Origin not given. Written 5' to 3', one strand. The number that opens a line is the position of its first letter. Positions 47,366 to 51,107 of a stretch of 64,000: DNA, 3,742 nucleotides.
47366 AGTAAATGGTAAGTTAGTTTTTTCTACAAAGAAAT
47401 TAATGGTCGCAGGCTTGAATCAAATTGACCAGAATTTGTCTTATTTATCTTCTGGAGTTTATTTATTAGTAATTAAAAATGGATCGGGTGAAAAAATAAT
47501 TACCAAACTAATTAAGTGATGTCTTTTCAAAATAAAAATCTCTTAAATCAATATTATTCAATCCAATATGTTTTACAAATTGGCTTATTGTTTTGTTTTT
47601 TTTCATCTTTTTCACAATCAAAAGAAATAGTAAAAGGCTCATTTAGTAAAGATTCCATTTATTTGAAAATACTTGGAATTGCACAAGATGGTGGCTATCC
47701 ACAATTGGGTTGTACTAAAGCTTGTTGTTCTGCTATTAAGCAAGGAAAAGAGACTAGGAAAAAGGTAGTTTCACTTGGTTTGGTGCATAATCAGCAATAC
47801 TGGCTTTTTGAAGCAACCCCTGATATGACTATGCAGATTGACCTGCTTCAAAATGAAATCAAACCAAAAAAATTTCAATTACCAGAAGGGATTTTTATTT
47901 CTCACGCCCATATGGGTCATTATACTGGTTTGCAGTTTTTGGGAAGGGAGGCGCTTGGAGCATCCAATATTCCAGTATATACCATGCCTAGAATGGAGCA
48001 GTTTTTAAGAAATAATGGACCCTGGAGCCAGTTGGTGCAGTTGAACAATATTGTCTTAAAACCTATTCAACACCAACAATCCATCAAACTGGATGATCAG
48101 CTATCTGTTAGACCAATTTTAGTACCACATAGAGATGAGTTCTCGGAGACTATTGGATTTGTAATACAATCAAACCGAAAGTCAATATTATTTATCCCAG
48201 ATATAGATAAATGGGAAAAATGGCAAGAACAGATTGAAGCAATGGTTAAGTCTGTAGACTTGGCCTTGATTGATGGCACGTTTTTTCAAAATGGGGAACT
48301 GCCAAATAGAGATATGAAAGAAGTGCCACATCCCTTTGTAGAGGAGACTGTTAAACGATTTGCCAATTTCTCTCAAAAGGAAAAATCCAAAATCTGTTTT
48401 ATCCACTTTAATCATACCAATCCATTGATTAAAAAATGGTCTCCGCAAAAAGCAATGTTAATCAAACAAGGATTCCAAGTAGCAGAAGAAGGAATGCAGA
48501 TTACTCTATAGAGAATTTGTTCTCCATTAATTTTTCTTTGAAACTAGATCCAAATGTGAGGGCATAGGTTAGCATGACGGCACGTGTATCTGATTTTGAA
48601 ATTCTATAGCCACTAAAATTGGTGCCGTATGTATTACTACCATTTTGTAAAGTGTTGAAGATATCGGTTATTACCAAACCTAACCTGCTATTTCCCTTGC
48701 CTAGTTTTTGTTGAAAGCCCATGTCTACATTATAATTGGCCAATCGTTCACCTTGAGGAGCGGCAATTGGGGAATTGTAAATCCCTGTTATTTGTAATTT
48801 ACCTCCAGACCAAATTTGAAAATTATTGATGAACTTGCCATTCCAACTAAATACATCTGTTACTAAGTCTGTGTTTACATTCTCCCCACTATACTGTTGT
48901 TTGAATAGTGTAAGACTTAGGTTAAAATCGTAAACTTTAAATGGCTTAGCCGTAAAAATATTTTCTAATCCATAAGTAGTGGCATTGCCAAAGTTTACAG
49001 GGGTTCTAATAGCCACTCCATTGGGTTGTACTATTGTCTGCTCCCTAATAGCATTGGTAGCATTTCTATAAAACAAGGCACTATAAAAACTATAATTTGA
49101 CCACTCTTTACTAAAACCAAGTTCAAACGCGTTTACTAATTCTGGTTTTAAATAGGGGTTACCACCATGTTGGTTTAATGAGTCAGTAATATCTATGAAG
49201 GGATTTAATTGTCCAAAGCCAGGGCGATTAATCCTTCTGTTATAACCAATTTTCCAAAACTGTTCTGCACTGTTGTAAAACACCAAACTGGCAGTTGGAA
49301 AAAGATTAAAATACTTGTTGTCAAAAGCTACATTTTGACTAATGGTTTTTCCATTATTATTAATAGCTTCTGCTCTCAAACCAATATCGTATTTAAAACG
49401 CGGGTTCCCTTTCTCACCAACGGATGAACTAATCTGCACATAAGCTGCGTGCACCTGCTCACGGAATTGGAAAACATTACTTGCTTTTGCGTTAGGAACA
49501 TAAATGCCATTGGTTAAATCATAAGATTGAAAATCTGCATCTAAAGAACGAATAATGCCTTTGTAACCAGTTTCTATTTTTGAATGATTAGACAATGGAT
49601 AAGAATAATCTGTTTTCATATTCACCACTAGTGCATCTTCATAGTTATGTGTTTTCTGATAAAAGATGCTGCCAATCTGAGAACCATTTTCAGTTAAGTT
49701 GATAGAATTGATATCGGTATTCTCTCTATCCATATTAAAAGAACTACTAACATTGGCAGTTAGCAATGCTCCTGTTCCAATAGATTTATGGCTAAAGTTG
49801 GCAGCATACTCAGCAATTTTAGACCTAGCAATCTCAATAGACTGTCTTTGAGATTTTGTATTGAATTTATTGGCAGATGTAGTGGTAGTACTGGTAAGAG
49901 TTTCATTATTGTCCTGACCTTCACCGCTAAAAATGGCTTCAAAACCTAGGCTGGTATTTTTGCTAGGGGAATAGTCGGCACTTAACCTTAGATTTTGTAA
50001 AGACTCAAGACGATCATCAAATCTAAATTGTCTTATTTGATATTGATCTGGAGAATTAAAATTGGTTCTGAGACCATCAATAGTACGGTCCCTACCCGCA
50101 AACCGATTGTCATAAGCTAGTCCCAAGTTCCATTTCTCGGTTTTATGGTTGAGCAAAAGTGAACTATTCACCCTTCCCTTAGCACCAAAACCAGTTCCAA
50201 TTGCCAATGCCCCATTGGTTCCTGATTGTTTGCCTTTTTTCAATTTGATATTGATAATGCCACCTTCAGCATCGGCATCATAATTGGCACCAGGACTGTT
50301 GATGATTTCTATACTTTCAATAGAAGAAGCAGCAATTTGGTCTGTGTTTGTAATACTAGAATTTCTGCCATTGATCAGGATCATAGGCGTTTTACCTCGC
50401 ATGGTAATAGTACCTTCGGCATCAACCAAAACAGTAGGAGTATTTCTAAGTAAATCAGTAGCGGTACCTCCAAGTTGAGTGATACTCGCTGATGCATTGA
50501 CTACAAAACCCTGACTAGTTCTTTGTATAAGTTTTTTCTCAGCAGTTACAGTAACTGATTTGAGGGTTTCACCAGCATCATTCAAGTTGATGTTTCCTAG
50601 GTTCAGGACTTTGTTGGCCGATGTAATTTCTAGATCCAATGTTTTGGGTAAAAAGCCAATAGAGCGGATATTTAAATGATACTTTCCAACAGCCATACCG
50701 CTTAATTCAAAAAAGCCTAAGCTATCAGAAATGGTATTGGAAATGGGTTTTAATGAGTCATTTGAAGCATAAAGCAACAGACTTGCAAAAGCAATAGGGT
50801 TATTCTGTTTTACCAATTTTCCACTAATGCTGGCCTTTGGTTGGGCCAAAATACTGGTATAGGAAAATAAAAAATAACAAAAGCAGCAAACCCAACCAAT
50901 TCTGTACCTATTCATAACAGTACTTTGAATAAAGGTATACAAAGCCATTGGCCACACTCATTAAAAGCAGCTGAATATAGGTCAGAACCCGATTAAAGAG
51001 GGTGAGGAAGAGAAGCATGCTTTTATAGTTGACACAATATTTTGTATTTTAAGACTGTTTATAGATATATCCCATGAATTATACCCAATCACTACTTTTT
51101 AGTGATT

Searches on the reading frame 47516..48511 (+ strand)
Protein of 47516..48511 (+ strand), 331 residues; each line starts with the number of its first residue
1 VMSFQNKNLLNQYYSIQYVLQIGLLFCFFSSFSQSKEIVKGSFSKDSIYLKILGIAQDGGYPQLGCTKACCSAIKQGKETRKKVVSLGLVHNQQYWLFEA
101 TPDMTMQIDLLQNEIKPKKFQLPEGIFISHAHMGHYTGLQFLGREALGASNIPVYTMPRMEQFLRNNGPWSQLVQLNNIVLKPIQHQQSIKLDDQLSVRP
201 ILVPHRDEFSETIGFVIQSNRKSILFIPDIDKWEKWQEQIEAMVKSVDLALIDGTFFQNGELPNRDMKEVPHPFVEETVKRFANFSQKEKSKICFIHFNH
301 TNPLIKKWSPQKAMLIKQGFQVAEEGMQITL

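Call 43: search_protein_families(library=pfam, proteins=[window:47516-48511:+], max_evalue=0.0001)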
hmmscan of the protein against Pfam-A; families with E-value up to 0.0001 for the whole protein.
window:47516-48511:+ (331 aa): 1 family
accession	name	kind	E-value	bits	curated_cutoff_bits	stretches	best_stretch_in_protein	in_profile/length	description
PF12706.13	Lactamase_B_2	-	5e-22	78.9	27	1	97-298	4-200/200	Beta-lactamase superfamily domain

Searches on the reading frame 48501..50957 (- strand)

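Call 43: search_protein_families(library=pfam, proteins=[window:48501-50957:-], max_evalue=0.0001)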
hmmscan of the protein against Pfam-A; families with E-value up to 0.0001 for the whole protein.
window:48501-50957:- (818 aa): 5 families
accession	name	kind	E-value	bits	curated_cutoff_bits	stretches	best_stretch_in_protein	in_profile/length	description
PF14905.12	OMP_b-brl_3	-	3e-89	300.4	27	1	395-798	6-406/408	Outer membrane protein beta-barrel family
PF00593.30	TonB_dep_Rec_b-barrel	-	5.4e-13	50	27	1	331-689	11-352/436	TonB dependent receptor-like, beta-barrel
PF13620.12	CarboxypepD_reg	-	5.9e-08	33.4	32.3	1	43-116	1-74/82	Carboxypeptidase regulatory-like domain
PF07715.20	Plug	-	6.5e-06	27.1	23.9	1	161-234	20-107/107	TonB-dependent Receptor Plug Domain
PF13715.12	CarbopepD_reg_2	-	9.2e-06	26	32.2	1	44-137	1-88/88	CarboxypepD_reg-like domain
